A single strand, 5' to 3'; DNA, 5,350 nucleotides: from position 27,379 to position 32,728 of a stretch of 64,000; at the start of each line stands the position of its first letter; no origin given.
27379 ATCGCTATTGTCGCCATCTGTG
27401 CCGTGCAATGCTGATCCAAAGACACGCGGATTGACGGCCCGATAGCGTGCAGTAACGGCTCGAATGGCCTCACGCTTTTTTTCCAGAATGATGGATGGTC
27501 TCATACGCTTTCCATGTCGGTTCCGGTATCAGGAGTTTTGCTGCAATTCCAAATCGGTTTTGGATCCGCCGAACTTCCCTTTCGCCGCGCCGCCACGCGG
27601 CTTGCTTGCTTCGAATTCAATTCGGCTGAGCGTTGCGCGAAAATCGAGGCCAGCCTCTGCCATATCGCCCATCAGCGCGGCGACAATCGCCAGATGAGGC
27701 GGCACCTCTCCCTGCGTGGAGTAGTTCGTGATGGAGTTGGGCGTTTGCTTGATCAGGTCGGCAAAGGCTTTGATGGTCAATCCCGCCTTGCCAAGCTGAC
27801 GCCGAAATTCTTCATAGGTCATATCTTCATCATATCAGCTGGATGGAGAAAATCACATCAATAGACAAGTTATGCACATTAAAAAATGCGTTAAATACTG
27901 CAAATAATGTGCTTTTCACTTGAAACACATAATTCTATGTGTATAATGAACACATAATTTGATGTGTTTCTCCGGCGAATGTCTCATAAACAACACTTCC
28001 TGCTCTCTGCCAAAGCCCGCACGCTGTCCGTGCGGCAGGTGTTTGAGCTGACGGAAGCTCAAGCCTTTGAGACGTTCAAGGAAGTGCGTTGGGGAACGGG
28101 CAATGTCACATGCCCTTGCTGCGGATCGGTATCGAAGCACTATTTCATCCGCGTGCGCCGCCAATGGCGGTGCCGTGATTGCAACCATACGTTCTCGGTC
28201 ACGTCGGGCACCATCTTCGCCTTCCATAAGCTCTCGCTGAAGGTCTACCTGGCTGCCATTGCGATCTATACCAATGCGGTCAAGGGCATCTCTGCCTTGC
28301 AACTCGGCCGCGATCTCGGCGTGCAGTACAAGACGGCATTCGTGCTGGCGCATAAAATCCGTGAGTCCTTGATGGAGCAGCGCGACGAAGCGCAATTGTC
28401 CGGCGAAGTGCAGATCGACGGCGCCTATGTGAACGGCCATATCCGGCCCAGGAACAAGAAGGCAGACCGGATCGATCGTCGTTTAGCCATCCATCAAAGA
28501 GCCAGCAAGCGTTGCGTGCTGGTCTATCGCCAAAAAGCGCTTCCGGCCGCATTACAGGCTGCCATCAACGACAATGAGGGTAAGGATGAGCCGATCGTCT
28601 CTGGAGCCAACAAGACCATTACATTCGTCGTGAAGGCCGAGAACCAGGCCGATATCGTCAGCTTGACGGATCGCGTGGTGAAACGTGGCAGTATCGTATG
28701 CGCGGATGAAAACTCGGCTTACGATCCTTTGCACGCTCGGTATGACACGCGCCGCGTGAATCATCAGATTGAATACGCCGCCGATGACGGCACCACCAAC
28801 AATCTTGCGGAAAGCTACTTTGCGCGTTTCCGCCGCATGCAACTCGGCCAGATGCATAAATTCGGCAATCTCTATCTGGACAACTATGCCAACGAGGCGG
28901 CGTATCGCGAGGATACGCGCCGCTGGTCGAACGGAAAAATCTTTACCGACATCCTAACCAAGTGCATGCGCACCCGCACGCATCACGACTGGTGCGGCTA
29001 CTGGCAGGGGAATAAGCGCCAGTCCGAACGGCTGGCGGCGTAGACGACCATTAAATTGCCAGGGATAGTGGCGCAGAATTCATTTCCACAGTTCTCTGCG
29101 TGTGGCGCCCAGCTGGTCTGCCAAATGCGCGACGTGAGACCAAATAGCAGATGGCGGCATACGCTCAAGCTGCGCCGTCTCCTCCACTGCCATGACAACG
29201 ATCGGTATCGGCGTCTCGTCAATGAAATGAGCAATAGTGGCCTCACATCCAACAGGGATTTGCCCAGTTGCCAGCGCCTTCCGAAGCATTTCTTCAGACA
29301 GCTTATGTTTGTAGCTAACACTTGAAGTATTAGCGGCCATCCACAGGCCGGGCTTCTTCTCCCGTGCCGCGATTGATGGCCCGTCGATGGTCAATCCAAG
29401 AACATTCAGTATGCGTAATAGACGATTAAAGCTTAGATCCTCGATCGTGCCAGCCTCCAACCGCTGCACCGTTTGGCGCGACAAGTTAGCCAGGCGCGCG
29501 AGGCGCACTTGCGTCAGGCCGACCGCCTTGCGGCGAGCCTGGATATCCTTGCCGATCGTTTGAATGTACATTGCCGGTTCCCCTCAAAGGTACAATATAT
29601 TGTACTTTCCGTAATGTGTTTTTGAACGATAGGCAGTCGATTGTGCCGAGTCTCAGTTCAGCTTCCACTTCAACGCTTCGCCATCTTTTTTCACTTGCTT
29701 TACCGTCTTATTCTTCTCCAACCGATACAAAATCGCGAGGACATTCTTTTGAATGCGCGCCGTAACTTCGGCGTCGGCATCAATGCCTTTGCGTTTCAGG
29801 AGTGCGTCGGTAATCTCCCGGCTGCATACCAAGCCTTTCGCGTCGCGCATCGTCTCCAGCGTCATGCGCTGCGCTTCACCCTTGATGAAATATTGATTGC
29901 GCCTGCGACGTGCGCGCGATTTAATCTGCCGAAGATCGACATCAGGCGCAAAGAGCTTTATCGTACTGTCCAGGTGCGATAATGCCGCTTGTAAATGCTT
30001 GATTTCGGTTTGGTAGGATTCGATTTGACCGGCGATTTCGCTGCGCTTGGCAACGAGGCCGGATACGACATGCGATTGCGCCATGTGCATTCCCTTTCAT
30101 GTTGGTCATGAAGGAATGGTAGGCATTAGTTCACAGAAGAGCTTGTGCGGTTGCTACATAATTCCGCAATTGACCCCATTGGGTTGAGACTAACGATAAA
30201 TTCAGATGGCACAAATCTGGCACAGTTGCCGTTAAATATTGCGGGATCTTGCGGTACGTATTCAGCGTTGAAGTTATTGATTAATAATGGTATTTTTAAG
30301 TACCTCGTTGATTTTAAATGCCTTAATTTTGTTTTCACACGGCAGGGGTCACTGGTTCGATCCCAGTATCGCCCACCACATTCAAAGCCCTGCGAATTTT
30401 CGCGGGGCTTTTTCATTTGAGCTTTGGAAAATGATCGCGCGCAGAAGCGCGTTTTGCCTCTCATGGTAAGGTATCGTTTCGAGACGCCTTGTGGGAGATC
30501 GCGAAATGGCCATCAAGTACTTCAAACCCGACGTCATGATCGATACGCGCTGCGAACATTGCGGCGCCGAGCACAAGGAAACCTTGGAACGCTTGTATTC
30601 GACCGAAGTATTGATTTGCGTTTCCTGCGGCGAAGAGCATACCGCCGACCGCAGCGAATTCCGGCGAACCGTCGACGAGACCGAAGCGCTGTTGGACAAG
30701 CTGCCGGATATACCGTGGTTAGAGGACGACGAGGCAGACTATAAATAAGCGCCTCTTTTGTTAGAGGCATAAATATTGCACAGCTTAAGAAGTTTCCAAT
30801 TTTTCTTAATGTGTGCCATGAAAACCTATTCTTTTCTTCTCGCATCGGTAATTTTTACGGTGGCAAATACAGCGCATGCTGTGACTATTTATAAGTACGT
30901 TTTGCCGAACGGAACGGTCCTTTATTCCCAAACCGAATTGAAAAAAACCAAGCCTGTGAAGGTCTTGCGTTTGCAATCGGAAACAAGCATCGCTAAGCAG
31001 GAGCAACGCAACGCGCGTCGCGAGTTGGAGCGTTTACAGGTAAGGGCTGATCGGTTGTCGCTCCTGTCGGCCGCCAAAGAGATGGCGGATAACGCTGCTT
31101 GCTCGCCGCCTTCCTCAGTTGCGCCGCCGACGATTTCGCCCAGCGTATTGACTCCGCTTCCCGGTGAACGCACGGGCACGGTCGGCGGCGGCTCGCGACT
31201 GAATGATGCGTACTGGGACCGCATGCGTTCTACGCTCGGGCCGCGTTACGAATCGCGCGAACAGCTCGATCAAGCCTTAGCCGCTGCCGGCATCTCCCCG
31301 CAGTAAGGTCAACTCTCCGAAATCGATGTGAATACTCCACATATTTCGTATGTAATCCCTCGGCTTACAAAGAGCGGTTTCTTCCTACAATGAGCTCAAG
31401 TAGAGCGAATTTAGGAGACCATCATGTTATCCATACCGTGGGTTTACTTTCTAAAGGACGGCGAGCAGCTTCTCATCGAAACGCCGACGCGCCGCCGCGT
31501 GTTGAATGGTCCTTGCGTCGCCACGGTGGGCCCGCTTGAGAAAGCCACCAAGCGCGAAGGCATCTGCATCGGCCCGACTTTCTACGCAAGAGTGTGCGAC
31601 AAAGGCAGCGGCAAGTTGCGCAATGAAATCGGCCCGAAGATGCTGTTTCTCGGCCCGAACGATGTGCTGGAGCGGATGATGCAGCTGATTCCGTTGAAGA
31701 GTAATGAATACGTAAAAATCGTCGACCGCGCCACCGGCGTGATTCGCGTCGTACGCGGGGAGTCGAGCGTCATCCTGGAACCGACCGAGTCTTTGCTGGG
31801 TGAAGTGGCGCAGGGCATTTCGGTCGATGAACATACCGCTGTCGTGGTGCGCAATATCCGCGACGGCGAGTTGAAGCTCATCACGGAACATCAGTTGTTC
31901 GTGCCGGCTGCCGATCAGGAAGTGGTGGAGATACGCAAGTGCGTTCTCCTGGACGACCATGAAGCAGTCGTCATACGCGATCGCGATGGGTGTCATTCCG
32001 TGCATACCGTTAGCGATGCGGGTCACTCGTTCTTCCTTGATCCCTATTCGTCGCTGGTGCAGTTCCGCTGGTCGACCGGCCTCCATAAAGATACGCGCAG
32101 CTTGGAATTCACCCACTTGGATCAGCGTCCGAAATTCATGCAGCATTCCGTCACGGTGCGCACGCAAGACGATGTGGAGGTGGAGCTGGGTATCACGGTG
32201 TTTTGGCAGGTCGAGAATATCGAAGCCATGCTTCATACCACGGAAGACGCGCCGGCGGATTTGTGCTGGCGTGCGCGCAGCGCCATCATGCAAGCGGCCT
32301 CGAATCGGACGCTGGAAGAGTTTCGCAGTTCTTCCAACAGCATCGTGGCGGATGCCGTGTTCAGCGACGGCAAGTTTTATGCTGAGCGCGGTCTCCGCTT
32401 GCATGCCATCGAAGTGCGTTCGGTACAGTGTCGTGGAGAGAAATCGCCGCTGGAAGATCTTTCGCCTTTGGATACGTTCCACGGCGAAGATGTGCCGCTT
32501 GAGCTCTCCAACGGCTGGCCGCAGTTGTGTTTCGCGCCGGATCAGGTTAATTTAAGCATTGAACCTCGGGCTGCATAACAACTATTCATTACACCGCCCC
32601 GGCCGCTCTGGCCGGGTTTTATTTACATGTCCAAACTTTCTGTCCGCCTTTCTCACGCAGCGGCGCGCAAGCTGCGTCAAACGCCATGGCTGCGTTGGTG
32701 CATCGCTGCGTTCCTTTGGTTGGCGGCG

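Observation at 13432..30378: Degraded ~17-kb genomic island at tRNA-Val(CAC), bounded by a 45-bp direct repeat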

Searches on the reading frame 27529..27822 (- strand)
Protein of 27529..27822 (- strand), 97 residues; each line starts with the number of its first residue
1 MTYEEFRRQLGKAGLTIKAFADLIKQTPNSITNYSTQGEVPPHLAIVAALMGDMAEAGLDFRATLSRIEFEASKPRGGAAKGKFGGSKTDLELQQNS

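Call 45: search_protein_families(library=pfam, proteins=[window:27529-27822:-], max_evalue=0.001)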
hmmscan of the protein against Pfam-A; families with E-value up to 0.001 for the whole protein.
window:27529-27822:- (97 aa): 0 families

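Call 48: search_protein_families(library=phrogs, proteins=[window:27529-27822:-], max_evalue=0.01)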
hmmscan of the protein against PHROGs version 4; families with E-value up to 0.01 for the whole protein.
window:27529-27822:- (97 aa): 0 families

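Call 50: search_protein_families(library=pfam, proteins=[window:27529-27822:-], max_evalue=5)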
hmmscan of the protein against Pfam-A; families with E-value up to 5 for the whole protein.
window:27529-27822:- (97 aa): 2 families
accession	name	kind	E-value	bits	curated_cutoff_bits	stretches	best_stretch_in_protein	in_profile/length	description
PF01381.28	HTH_3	-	0.031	14.8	23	1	8-34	3-29/55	Helix-turn-helix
PF13560.12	HTH_31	-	0.045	14.5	27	1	7-50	7-50/64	Helix-turn-helix domain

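Call 88: search_protein_families(library=padloc, proteins=[window:27529-27822:-], max_evalue=0.001)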
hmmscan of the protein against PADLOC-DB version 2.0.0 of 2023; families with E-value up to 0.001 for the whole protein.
window:27529-27822:- (97 aa): 0 families

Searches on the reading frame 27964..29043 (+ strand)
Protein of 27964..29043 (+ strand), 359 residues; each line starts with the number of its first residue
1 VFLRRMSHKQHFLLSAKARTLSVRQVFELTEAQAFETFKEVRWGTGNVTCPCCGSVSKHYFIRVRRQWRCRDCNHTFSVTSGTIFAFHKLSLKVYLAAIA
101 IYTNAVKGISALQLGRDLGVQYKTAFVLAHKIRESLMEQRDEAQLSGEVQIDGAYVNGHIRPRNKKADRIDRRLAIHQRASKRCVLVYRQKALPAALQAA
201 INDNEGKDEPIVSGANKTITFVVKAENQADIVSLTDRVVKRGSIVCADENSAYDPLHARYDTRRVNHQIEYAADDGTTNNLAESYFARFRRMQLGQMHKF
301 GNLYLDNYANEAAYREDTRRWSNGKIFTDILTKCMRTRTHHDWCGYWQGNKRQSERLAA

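Call 9: search_protein_families(library=pfam, proteins=[window:27964-29043:+], max_evalue=0.01)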
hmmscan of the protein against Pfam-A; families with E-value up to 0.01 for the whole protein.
window:27964-29043:+ (359 aa): 2 families
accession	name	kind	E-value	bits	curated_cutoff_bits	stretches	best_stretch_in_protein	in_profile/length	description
PF12762.13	DDE_Tnp_IS1595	-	1.5e-42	145.6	27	1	144-317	1-153/153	ISXO2-like transposase domain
PF12760.12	Zn_ribbon_IS1595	-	6.2e-16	58.5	25.4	1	30-76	2-46/46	Transposase zinc-ribbon domain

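Call 88: search_protein_families(library=padloc, proteins=[window:27964-29043:+], max_evalue=0.001)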
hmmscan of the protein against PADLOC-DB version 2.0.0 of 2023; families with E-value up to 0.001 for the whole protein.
window:27964-29043:+ (359 aa): 0 families

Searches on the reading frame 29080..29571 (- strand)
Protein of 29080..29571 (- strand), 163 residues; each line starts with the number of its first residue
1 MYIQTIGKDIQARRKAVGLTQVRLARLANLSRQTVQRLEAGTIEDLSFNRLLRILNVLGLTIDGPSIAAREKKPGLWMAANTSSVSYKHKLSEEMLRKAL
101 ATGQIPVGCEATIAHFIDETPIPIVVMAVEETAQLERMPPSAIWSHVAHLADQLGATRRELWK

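Call 9: search_protein_families(library=pfam, proteins=[window:29080-29571:-], max_evalue=0.01)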
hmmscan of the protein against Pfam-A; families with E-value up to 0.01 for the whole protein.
window:29080-29571:- (163 aa): 6 families
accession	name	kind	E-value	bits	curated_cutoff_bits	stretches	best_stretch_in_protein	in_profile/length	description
PF01381.28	HTH_3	-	1.8e-11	44.3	23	1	10-63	1-53/55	Helix-turn-helix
PF13560.12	HTH_31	-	6.9e-09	36.3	27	1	11-61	7-57/64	Helix-turn-helix domain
PF13443.12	HTH_26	-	2e-07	31.6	22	1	18-62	10-54/63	Cro/C1-type HTH DNA-binding domain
PF13744.12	HTH_37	-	2.5e-06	27.6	27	1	7-62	20-75/80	Helix-turn-helix domain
PF20432.4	Xre-like-HTH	-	0.00051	20.7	25.8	1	16-55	21-62/63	Antitoxin Xre-like helix-turn-helix domain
PF13413.12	HTH_25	-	0.00075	19.7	24.6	1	11-46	3-38/62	Helix-turn-helix domain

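Call 86: find_related_loci(query=window:29080-29571:-, collection=viral_contigs, flank=8000)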
Query window:29080-29571:- (163 aa) in viral_contigs; peptide patterns used: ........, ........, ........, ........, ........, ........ (x = any residue, [..] = any of these).
7 stretches matched a pattern, but none encodes a relative of the query by tblastn (E <= 1e-3).

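Call 88: search_protein_families(library=padloc, proteins=[window:29080-29571:-], max_evalue=0.001)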
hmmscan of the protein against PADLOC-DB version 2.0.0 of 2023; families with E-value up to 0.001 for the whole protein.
window:29080-29571:- (163 aa): 2 families
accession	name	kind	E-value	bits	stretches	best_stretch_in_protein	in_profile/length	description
PDLC04142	capH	-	2.6e-05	23.2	1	3-63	4-63/103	capH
PDLC02926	HTH_VI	-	0.00025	19.2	1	6-43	2-39/92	-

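Call 90: find_encoding_contigs(protein=window:29080-29571:-, flank=3000, max_places=4)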
Protein window:29080-29571:- (163 aa): 1 contig read that carries it; 1 place shown.
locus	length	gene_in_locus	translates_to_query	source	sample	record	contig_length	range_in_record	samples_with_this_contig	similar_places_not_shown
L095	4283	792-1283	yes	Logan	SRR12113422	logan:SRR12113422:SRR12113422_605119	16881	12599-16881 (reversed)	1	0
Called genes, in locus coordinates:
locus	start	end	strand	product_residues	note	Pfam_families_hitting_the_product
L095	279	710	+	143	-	-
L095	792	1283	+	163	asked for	PF13560:HTH_31, PF13744:HTH_37 (weak), PF01381:HTH_3, PF13443:HTH_26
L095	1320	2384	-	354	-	PF12760:Zn_ribbon_IS1595, PF12762:DDE_Tnp_IS1595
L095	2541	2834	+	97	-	-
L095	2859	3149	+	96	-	PF01909:NTP_transf_2, PF18765:Polbeta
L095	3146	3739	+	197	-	PF01934:HepT-like, PF18790:KfrB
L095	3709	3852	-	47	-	-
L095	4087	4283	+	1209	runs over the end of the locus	PF02384:N6_Mtase, PF07669:Eco57I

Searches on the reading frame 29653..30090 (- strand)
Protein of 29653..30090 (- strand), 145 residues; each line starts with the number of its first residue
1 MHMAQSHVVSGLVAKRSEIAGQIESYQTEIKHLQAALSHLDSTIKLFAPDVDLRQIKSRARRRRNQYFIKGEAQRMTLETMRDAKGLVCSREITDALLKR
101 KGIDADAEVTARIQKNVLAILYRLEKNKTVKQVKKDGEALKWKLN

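Call 9: search_protein_families(library=pfam, proteins=[window:29653-30090:-], max_evalue=0.01)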
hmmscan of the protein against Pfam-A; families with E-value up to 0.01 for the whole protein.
window:29653-30090:- (145 aa): 0 families

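Call 40: search_protein_families(library=ncbifam, proteins=[window:29653-30090:-], max_evalue=0.01)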
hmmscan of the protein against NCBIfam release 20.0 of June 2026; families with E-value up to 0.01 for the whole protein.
window:29653-30090:- (145 aa): 0 families

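Call 48: search_protein_families(library=phrogs, proteins=[window:29653-30090:-], max_evalue=0.01)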
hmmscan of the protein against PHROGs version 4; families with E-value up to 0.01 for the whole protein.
window:29653-30090:- (145 aa): 0 families

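Call 50: search_protein_families(library=pfam, proteins=[window:29653-30090:-], max_evalue=5)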
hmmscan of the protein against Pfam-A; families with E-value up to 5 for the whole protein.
window:29653-30090:- (145 aa): 2 families
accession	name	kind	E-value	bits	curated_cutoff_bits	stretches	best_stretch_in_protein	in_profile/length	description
PF22977.2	WHD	-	0.034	14.2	27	1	18-84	5-56/221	Winged helix domain, variant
PF21244.3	PurT_C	-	0.048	13.6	26.7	1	19-49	6-36/68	PurT, C-terminal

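Call 65: find_encoding_contigs(protein=window:29653-30090:-, flank=10000, max_places=6)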
Protein window:29653-30090:- (145 aa): no gene with exactly this product is on record in the collection.

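Call 85: find_related_loci(query=window:29653-30090:-, collection=viral_contigs, flank=8000)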
Query window:29653-30090:- (145 aa) in viral_contigs; peptide patterns used: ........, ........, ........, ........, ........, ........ (x = any residue, [..] = any of these).
6 stretches matched a pattern, but none encodes a relative of the query by tblastn (E <= 1e-3).

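Call 88: search_protein_families(library=padloc, proteins=[window:29653-30090:-], max_evalue=0.001)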
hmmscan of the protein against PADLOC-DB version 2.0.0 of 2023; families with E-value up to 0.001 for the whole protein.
window:29653-30090:- (145 aa): 0 families

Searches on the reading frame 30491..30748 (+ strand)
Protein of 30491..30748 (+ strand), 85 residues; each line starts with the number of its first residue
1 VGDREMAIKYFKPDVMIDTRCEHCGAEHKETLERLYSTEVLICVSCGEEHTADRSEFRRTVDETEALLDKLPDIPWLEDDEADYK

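Call 12: search_protein_families(library=pfam, proteins=[window:30491-30748:+], max_evalue=0.001)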
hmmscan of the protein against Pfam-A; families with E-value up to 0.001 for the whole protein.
window:30491-30748:+ (85 aa): 0 families

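Call 24: find_encoding_contigs(protein=window:30506-30748:+, flank=10000, max_places=10)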
Protein window:30506-30748:+ (80 aa): 1 contig read that carries it; 1 place shown.
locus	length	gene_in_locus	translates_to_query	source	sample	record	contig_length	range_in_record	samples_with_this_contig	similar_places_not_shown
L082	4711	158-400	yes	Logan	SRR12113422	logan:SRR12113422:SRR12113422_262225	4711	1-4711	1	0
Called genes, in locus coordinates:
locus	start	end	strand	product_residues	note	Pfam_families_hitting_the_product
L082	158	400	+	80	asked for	-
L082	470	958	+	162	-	-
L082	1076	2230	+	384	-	PF17795:Vault_3 (faint), PF11978:MVP_shoulder (weak)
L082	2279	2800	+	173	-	PF12158:DUF3592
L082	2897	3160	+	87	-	-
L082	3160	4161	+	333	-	-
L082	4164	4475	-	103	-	PF10006:DUF2249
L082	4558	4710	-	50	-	?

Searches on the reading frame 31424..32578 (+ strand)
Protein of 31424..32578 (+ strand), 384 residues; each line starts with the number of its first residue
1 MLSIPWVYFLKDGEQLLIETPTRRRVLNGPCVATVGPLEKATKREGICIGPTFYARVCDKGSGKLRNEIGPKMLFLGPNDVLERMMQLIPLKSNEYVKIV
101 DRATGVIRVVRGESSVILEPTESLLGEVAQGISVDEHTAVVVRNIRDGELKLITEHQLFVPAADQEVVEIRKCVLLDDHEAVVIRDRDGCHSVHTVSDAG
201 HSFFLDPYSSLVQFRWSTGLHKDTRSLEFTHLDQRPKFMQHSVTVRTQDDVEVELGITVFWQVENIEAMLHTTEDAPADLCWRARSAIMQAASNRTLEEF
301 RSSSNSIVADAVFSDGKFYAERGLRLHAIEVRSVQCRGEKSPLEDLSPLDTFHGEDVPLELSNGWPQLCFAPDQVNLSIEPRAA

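Call 12: search_protein_families(library=pfam, proteins=[window:31424-32578:+], max_evalue=0.001)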
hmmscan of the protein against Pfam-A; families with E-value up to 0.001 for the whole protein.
window:31424-32578:+ (384 aa): 3 families
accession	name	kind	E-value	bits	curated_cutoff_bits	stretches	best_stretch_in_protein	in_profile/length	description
PF17795.6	Vault_3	-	1.9e-06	28.4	28.8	0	92-124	7-39/62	Major Vault Protein Repeat domain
PF11978.13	MVP_shoulder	-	2.7e-06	27.9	25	1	236-317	2-89/118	Shoulder domain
PF01145.31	Band_7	-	1.4e-05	25.7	23.6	1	227-307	49-118/176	SPFH domain / Band 7 family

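Call 25: find_encoding_contigs(protein=window:31424-32578:+, flank=10000, max_places=10)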
Protein window:31424-32578:+ (384 aa): 1 contig read that carries it; 1 place shown.
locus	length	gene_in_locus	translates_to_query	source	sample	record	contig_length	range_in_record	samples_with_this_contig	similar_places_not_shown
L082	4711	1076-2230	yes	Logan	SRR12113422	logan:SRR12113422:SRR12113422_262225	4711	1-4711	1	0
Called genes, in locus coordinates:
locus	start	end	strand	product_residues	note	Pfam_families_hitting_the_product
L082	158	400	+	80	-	-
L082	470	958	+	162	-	-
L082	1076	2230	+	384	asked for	PF17795:Vault_3 (faint), PF11978:MVP_shoulder (weak)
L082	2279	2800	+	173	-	PF12158:DUF3592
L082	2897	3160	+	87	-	-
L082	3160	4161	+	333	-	-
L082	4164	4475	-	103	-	PF10006:DUF2249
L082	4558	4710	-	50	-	?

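Call 46: find_homologous_proteins(query=window:31424-32578:+, max_evalue=1e-10)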
Query window:31424-32578:+ (384 aa): 33 proteins with E <= 1e-10 among 2599 candidates.
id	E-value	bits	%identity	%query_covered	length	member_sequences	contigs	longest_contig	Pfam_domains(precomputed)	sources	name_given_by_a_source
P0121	1.4e-257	872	100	100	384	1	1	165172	PF17795.7,PF11978.14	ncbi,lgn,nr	ncbi:MAG: hypothetical protein HYS18_02175 [Burkholderiales bacterium]|nr:hypothetical protein [Burk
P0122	1.1e-123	431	47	88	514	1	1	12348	PF17795.7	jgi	jgi:hypothetical protein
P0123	3.2e-123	430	46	87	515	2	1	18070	PF17795.7,PF01145.32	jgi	jgi:hypothetical protein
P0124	5.4e-117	409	52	87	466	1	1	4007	PF11978.14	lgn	-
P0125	6.3e-117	409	53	87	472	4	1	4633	PF11978.14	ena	-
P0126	7.8e-117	409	54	87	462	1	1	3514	PF17795.7,PF01145.32,PF11978.14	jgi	jgi:hypothetical protein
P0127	1.1e-116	408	46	72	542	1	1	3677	PF17795.7,PF11978.14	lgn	-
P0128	1.9e-116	407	51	88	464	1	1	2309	PF11978.14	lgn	-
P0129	3.3e-115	403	51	87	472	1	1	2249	PF17795.7,PF01145.32,PF11978.14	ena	-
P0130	1.0e-114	402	53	87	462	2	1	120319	PF17795.7,PF01145.32,PF11978.14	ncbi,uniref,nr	ncbi:hypothetical protein K2Z83_13755 [Oscillochloris sp. ZM17-4]|uniref:SPFH domain-containing prot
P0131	1.1e-114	402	54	87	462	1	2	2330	PF01145.32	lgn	-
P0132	3.1e-113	397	52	87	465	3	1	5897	PF17795.7,PF01145.32,PF11978.14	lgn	-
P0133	6.6e-113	396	44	87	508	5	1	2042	-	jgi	jgi:hypothetical protein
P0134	1.6e-112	395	53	87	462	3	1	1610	PF01145.32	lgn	-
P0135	4.7e-112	393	53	87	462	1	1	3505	PF17795.7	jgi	-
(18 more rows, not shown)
